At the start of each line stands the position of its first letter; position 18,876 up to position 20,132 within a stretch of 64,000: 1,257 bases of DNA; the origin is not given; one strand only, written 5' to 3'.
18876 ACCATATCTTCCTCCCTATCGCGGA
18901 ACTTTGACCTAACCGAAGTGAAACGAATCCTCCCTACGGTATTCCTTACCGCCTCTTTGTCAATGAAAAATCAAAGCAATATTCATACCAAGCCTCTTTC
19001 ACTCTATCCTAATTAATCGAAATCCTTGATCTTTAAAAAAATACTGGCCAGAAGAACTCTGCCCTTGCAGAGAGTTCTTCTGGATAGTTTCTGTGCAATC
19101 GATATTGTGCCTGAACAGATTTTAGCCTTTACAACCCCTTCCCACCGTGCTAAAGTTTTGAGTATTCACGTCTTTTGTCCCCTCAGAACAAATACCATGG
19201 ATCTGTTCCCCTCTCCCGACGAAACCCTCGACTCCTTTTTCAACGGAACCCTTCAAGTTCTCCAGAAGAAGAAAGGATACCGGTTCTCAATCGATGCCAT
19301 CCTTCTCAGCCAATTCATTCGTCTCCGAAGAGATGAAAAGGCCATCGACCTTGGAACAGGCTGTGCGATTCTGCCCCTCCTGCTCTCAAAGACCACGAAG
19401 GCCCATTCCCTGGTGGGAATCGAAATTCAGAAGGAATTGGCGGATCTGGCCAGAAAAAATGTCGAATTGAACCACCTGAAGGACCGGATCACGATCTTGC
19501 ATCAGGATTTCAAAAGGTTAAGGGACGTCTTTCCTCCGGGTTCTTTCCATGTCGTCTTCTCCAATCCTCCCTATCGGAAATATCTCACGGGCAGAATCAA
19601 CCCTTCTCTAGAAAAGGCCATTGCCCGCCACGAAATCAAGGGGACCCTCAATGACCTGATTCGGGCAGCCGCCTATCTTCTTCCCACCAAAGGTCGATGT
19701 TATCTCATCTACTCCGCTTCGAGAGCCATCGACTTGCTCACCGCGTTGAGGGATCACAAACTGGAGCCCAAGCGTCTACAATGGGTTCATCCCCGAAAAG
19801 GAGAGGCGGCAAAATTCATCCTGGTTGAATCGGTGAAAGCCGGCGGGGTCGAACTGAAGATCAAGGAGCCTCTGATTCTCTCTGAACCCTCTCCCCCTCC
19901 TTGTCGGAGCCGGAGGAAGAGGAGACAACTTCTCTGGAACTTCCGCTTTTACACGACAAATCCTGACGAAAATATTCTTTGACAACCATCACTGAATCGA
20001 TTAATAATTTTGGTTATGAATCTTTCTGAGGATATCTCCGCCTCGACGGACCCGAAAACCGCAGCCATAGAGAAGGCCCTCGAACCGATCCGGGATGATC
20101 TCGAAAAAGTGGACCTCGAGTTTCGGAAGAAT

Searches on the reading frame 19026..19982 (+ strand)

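Call 25: search_protein_families(library=pfam, proteins=[window:19026-19982:+], max_evalue=0.00001)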
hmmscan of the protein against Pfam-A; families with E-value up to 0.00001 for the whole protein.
window:19026-19982:+ (318 aa): 5 families
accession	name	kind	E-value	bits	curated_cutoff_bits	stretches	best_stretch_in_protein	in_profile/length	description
PF05175.20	MTS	-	1.3e-09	38.4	23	1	92-187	22-112/170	Methyltransferase small domain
PF13649.12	Methyltransf_25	-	1.9e-07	32.1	27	1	107-180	2-71/97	Methyltransferase domain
PF06325.19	PrmA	-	5.6e-06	26.5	22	1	100-163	159-222/296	Ribosomal protein L11 methyltransferase (PrmA)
PF08241.18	Methyltransf_11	-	6.5e-06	27.1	21.2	0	108-180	2-67/95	Methyltransferase domain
PF01135.25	PCMT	-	9.7e-06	25.9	20.3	0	94-161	65-132/210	Protein-L-isoaspartate(D-aspartate) O-methyltransferase (PCMT)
